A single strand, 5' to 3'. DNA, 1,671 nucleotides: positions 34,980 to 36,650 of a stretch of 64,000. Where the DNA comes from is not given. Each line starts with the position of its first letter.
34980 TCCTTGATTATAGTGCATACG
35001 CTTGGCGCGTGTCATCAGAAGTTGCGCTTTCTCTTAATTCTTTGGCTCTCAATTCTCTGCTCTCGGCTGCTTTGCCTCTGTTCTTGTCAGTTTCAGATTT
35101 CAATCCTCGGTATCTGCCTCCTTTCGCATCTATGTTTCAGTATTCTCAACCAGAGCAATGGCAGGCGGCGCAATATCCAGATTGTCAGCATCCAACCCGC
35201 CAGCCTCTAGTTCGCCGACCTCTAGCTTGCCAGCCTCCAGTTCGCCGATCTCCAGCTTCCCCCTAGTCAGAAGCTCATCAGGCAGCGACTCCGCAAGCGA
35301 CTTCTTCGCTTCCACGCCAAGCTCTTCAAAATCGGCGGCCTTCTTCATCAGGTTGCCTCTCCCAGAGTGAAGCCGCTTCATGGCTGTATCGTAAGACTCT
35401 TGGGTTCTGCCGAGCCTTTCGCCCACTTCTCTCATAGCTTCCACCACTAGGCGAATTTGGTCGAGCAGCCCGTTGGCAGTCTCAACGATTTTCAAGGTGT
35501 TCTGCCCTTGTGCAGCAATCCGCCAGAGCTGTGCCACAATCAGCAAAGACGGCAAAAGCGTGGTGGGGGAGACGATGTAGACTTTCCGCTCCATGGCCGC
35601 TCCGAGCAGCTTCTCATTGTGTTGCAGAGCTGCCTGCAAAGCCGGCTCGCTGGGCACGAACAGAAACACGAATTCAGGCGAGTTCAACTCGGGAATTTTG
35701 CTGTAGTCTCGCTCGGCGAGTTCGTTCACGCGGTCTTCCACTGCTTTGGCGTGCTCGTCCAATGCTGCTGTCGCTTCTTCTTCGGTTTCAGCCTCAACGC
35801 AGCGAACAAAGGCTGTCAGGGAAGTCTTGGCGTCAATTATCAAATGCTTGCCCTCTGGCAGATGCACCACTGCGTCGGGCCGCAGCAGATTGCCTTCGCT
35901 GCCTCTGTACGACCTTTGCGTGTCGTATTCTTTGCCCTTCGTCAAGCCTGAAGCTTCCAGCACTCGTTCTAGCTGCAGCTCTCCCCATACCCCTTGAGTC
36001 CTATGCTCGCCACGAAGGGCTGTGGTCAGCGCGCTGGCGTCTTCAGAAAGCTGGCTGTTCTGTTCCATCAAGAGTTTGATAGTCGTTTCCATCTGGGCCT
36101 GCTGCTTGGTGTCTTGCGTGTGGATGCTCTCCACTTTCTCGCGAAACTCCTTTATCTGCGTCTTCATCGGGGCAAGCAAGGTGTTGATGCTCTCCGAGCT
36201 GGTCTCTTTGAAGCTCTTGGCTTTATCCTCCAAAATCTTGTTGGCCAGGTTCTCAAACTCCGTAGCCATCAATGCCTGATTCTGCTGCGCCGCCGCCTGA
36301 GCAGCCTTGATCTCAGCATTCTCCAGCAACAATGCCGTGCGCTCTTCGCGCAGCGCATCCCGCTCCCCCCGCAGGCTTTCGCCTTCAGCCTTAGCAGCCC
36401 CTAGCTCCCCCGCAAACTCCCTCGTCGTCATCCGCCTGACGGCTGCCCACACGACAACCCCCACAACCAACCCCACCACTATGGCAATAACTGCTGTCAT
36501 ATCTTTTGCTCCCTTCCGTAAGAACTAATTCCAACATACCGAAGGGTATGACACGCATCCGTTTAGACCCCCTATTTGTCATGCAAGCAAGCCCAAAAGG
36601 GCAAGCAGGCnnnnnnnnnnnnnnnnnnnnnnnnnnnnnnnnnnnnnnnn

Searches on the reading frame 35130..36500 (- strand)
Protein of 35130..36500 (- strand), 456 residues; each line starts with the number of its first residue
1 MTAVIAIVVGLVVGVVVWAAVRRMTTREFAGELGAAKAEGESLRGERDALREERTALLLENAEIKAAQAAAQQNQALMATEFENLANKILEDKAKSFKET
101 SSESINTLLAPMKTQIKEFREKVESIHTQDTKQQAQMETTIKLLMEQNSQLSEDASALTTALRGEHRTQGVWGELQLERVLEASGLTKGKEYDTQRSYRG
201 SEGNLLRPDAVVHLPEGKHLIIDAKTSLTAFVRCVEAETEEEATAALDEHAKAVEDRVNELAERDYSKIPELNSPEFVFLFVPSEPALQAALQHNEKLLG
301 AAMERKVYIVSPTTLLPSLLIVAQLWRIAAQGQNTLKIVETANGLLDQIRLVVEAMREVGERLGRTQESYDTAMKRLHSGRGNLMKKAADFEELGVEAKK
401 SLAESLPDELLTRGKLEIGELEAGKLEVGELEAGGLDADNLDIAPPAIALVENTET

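Call 24: search_protein_families(library=pfam, proteins=[window:35130-36500:-])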
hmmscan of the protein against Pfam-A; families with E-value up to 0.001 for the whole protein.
window:35130-36500:- (456 aa): 1 family
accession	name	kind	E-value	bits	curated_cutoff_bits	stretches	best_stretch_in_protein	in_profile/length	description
PF02646.22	RmuC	-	3.3e-94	315.7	26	1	103-400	1-290/291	RmuC family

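Call 67: find_encoding_contigs(protein=window:35130-36500:-, flank=10000, max_places=8)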
Protein window:35130-36500:- (456 aa): 1 contig read that carries it; 1 place shown.
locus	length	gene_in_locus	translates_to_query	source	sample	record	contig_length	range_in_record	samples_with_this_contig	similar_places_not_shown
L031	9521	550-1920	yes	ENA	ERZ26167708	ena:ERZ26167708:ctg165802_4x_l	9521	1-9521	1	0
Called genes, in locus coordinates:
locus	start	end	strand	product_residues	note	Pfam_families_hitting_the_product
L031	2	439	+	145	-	?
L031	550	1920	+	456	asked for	PF02646:RmuC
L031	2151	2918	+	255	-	PF06314:ADC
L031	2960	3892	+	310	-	PF00106:adh_short, PF08659:KR (weak), PF13561:adh_short_C2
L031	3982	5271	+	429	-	PF04909:Amidohydro_2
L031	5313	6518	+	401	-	PF04909:Amidohydro_2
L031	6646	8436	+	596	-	PF00496:SBP_bac_5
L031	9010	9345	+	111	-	PF00528:BPD_transp_1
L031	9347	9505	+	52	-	-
